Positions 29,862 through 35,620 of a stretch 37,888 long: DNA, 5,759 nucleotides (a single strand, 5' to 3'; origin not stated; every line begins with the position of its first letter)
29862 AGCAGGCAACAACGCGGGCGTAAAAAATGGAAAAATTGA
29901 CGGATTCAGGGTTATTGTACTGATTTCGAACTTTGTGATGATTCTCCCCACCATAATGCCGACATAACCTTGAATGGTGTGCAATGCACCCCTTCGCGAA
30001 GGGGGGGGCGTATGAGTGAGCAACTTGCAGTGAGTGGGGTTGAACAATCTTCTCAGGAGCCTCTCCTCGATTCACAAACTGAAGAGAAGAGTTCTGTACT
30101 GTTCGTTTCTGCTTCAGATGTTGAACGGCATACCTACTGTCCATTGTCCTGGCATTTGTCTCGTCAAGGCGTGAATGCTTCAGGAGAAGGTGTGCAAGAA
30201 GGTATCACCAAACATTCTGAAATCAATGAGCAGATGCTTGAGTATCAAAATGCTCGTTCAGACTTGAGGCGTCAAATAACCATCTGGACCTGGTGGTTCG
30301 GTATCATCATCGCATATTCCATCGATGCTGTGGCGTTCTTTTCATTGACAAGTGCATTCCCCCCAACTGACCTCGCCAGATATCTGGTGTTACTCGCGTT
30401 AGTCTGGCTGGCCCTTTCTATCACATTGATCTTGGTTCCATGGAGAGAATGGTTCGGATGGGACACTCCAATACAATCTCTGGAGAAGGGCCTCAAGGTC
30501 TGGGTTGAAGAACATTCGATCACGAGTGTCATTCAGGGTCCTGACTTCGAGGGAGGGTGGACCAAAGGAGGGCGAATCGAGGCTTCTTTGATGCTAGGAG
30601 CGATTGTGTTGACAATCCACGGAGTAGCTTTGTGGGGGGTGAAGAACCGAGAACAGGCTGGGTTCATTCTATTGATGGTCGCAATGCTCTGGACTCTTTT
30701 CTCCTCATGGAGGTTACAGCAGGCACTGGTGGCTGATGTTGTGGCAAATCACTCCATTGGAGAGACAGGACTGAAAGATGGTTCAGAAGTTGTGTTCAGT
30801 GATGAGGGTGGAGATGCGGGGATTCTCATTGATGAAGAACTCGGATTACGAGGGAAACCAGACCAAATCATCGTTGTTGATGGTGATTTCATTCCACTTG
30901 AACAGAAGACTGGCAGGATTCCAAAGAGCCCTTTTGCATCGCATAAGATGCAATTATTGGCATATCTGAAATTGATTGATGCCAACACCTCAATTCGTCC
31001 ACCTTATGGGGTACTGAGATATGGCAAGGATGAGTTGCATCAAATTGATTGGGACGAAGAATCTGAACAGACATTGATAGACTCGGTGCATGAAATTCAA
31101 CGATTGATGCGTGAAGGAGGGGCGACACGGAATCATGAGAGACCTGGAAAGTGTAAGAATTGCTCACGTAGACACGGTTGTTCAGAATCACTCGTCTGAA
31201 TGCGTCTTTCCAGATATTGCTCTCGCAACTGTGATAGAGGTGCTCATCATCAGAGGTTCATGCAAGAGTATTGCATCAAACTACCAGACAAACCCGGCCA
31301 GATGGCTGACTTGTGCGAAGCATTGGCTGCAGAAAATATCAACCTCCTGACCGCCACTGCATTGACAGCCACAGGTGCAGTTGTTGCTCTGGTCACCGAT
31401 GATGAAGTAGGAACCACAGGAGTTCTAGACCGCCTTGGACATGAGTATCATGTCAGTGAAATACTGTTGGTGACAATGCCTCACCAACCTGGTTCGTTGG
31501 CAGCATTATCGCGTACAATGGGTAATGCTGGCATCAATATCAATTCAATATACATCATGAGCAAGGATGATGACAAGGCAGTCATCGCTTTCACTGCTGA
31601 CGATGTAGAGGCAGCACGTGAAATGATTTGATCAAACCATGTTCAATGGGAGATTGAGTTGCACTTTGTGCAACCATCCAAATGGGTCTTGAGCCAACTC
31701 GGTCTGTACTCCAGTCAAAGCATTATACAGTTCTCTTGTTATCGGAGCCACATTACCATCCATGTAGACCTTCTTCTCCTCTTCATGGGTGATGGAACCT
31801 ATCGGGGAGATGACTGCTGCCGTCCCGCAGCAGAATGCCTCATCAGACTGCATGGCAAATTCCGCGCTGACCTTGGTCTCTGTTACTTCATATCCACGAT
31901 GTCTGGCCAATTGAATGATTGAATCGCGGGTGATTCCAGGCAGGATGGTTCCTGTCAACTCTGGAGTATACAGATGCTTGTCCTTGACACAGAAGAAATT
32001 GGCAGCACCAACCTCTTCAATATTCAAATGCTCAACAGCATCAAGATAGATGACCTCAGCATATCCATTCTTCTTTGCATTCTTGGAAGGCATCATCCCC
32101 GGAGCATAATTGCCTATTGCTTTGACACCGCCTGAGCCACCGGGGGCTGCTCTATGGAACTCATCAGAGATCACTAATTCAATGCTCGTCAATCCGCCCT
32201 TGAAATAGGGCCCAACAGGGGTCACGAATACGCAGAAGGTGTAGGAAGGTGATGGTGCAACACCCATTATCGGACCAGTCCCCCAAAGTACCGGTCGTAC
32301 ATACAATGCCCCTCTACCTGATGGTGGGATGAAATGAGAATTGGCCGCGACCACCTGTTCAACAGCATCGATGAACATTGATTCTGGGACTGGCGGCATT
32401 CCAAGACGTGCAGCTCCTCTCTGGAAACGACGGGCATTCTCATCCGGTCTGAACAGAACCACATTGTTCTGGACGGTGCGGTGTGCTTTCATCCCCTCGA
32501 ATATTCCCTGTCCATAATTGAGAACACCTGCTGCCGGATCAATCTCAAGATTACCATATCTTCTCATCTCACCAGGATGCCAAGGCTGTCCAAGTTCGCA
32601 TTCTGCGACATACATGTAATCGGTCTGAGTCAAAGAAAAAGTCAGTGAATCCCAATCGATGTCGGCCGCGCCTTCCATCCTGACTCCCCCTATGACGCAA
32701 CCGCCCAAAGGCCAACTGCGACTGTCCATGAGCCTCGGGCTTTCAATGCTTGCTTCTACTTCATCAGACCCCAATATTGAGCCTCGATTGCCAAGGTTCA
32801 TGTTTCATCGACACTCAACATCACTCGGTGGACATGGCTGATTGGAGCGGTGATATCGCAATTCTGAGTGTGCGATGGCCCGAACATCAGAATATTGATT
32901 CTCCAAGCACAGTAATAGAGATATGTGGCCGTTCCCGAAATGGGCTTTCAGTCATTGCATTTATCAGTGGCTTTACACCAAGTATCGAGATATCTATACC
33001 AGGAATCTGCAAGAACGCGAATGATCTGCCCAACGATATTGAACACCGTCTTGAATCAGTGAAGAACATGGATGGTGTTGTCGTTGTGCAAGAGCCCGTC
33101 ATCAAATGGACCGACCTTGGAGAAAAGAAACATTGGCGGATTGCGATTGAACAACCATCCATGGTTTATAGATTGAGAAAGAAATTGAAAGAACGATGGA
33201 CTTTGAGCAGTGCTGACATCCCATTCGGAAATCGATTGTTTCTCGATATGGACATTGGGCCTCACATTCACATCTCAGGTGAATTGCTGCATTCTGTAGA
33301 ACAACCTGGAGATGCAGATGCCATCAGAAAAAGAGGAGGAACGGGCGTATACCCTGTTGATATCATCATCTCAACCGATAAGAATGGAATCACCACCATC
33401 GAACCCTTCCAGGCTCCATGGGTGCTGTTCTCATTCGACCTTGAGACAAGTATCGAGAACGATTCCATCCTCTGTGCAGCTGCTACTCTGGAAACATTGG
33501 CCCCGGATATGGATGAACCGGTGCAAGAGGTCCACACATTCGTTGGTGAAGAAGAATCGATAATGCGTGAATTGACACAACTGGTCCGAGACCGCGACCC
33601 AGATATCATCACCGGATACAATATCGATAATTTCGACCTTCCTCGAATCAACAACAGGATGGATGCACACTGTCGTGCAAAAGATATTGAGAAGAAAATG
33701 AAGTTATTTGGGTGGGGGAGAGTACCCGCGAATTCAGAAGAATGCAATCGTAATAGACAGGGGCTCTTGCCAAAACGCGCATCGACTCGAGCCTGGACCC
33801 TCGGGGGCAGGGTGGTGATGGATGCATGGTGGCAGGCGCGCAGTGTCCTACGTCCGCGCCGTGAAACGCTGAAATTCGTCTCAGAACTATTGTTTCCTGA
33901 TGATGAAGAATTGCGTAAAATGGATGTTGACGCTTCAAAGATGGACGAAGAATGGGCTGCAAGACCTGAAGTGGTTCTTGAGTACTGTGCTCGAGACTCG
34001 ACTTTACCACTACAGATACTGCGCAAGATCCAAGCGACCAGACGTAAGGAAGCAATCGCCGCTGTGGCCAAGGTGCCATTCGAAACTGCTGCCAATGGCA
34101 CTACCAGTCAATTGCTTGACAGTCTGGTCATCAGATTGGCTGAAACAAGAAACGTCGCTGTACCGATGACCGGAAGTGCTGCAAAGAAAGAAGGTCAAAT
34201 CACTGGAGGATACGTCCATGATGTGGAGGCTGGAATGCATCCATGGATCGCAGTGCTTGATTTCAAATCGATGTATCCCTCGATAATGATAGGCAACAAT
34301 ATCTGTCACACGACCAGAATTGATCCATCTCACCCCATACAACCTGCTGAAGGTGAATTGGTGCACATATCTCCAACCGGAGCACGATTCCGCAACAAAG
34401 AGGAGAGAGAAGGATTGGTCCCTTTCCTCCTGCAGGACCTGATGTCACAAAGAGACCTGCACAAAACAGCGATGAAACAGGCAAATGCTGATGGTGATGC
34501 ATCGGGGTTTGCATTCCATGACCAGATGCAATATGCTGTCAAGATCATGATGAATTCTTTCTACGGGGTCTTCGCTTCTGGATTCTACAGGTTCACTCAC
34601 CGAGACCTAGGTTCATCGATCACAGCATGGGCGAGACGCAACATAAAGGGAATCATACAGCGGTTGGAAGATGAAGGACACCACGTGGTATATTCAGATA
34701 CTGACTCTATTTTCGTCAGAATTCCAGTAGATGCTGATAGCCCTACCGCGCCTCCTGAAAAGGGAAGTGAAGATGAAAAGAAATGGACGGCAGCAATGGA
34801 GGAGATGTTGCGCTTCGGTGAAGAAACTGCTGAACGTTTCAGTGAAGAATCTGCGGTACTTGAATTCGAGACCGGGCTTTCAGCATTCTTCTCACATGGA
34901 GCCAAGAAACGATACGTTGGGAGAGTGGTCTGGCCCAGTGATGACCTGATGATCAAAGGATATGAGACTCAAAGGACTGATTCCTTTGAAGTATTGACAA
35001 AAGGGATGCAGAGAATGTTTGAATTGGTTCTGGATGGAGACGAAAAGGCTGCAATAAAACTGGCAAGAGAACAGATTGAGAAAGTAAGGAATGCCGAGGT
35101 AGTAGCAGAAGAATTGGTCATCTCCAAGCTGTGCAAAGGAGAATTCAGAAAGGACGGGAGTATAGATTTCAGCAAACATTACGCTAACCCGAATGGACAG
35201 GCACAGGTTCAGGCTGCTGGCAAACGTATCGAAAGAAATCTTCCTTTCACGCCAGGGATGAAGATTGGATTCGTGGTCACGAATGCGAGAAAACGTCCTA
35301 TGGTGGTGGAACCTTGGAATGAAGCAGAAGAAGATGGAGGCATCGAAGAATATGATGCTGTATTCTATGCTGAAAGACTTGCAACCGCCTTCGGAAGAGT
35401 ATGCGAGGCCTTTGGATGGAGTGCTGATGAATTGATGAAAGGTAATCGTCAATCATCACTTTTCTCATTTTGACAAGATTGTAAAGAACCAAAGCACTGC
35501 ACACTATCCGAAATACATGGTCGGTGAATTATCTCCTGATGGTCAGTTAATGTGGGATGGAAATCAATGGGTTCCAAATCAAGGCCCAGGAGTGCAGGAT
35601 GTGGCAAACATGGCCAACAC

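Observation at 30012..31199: Cas4-family Fe-S nuclease split by a four-helix transmembrane insertion: a putative membrane-embedded DNA nuclease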

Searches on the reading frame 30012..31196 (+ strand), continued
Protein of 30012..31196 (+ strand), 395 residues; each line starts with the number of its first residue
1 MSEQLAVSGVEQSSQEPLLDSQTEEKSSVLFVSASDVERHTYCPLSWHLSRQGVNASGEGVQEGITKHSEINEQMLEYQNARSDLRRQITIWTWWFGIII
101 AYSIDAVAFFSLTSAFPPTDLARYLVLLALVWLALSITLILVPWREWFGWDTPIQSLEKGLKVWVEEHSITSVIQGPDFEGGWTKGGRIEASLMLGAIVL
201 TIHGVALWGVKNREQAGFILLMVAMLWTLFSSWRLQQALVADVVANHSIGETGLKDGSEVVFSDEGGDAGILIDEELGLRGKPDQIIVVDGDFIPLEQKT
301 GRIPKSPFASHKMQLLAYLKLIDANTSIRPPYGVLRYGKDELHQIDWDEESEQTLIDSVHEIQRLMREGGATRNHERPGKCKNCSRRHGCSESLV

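Call 93: list_cluster_members(proteins=[P0160, P0164, P0173, P0178, P0195, P0198, P0207, P0210, P0230, P0259])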
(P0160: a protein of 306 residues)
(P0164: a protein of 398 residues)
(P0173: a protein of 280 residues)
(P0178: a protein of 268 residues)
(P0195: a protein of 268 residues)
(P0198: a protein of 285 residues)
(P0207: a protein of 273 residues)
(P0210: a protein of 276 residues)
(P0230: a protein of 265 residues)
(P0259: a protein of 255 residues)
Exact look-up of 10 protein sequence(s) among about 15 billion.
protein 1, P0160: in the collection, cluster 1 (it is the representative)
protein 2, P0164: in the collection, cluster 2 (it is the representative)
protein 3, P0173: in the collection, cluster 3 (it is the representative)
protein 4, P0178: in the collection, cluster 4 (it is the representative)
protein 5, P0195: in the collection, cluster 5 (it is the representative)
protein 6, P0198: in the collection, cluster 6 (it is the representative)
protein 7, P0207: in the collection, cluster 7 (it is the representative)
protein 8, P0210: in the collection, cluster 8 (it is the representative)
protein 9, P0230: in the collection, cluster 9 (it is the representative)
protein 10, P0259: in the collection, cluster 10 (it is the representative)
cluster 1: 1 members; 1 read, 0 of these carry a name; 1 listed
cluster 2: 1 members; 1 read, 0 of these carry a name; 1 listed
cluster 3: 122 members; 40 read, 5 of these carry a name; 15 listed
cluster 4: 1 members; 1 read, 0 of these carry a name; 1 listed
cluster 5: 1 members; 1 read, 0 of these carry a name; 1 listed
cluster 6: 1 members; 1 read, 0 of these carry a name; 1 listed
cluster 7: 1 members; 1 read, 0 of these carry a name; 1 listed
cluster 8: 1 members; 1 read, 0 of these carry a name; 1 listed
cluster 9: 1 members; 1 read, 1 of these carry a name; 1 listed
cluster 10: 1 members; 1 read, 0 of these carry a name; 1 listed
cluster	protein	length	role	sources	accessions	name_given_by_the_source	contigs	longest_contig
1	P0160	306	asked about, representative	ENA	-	-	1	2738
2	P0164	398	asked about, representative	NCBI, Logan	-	-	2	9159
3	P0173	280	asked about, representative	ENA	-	-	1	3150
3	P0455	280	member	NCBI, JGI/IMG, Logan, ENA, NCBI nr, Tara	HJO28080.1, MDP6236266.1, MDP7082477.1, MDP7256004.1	MAG: Dna2/Cas4 domain-containing protein [Candidatus Poseidoniia archaeon] | CRISPR-associated exonuclease Cas4 | Dna2/Cas4 domain-containing protein [Candidatus Poseidoniia archaeon]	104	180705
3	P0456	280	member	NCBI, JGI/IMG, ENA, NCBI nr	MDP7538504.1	MAG: Dna2/Cas4 domain-containing protein [Candidatus Poseidoniia archaeon] | CRISPR-associated exonuclease Cas4 | Dna2/Cas4 domain-containing protein [Candidatus Poseidoniia archaeon]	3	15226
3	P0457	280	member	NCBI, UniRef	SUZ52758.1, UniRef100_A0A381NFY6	uncharacterized protein METZ01_LOCUS5612 [marine metagenome] | PD-(D/E)XK endonuclease-like domain-containing protein n=1 Tax=marine metagenome ...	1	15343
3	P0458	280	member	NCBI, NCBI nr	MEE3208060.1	MAG: PD-(D/E)XK nuclease family protein [Candidatus Thermoplasmatota archaeon] | PD-(D/E)XK nuclease family protein [Candidatus Thermoplasmatota archaeon]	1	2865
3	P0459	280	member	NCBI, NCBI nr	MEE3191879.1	MAG: PD-(D/E)XK nuclease family protein [Candidatus Thermoplasmatota archaeon] | PD-(D/E)XK nuclease family protein [Candidatus Thermoplasmatota archaeon]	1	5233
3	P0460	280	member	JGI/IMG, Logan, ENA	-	-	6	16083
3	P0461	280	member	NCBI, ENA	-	-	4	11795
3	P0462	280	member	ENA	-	-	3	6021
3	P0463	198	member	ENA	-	-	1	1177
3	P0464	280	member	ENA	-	-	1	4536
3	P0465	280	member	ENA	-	-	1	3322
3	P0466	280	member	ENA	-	-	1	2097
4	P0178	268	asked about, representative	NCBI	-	-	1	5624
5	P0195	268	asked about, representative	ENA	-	-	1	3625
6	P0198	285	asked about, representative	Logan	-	-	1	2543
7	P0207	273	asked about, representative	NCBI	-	-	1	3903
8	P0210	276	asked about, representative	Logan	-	-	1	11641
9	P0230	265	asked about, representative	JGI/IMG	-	CRISPR-associated exonuclease Cas4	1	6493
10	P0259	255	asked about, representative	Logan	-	-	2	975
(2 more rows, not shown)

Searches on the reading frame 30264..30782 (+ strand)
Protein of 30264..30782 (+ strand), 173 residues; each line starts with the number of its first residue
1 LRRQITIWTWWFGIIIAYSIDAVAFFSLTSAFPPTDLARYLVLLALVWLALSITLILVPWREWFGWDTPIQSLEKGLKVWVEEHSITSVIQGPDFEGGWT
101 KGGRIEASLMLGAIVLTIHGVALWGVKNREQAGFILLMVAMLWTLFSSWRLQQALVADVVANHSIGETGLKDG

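Call 13: search_protein_families(library=pfam, proteins=[window:30264-30782:+], max_evalue=10)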
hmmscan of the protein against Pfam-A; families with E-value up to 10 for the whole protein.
seq(173 aa): 3 families
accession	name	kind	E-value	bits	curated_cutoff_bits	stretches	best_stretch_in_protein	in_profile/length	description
PF11992.13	TgpA_N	-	2.2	7.6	30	1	5-148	14-118/333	TgpA N-terminal domain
PF13567.11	DUF4131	-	2.9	8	31.6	1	110-157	10-56/165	Domain of unknown function (DUF4131)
PF07695.17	7TMR-DISM_7TM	-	4.8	7.5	29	0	108-143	129-163/205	7TM diverse intracellular signalling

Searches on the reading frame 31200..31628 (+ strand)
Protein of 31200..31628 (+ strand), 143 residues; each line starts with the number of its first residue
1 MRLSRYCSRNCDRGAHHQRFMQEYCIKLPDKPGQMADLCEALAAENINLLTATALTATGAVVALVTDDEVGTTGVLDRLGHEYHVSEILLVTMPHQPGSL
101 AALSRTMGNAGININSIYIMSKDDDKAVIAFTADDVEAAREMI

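Call 54: search_protein_families(library=padloc, proteins=[window:31200-31628:+], max_evalue=0.01)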
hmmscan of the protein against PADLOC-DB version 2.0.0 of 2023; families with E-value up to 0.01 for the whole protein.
window:31200-31628:+ (143 aa): 0 families

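Call 57: search_protein_families(library=pfam, proteins=[window:31200-31628:+], max_evalue=0.001)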
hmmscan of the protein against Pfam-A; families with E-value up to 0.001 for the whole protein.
window:31200-31628:+ (143 aa): 7 families
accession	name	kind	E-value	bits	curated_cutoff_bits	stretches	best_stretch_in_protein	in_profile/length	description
PF01842.31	ACT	-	1.1e-16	60.6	27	2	88-137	2-50/66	ACT domain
PF19571.5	ACT_8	-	7.3e-08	32.7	23.5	1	71-143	54-125/141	ACT domain pair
PF22629.2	ACT_AHAS_ss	-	1.4e-06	28.8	27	0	89-140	1-52/67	AHAS small subunit-like ACT domain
PF13291.12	ACT_4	-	1.7e-06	29.1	27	0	91-132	11-53/80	ACT domain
PF13840.12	ACT_7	-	4.5e-06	26.9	27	0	30-56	19-43/65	ACT domain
PF22190.2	TTHA0829-like_ACT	-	1.4e-05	25.4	27.4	0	26-79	7-59/70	TTHA0829-like ACT domain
PF22468.2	ACT_9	-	6.8e-05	23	27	0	29-50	9-30/61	ACT domain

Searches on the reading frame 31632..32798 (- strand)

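Call 63: search_protein_families(library=pfam, proteins=[window:31632-32798:-], max_evalue=0.0001)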
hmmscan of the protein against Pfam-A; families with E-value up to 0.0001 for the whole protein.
window:31632-32798:- (388 aa): 1 family
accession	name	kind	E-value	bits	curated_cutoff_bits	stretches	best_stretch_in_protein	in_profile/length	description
PF01063.24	Aminotran_4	-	2.3e-39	136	28.5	1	98-336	1-223/223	Amino-transferase class IV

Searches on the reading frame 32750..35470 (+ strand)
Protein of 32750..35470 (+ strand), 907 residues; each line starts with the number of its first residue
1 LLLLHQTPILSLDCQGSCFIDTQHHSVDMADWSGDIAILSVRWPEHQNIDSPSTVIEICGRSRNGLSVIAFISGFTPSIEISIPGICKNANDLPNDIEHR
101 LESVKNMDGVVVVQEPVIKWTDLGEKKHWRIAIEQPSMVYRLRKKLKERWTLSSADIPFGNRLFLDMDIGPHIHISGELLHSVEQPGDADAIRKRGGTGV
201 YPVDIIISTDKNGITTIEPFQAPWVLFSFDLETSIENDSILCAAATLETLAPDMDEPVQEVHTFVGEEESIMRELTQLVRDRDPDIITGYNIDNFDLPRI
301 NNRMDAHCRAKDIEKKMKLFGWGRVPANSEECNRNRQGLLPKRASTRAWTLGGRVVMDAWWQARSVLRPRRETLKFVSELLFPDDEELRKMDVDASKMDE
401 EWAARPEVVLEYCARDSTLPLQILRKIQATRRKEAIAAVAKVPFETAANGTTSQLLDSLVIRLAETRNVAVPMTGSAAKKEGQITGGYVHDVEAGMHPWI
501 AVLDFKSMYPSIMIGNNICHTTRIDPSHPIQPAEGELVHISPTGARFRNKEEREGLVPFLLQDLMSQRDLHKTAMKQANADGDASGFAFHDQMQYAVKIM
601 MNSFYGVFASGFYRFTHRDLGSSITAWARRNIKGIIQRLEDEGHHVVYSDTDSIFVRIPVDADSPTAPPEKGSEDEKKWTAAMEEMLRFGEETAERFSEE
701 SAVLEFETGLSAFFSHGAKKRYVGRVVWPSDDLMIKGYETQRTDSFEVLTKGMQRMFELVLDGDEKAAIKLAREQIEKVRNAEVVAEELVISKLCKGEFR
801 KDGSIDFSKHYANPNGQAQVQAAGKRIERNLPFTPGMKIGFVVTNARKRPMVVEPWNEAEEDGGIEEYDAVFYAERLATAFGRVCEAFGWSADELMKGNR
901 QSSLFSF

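Call 95: search_protein_families(library=pfam, proteins=[window:32750-35470:+], max_evalue=0.01)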
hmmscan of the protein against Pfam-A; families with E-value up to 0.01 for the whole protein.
window:32750-35470:+ (907 aa): 4 families
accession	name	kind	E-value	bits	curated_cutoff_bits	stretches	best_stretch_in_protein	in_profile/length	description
PF00136.26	DNA_pol_B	-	3.9e-40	138.4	23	2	443-661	2-239/453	DNA polymerase family B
PF03104.25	DNA_pol_B_exo1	-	2.1e-11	44.2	23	1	257-359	134-224/242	DNA polymerase family B, exonuclease domain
PF20286.3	divDNApol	-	2.4e-06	26.5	25.7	1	538-627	86-175/705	Divergent Family B DNA polymerase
PF03175.18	DNA_pol_B_2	-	6.8e-05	22.4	25.8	0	386-516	118-248/468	DNA polymerase type B, organellar and viral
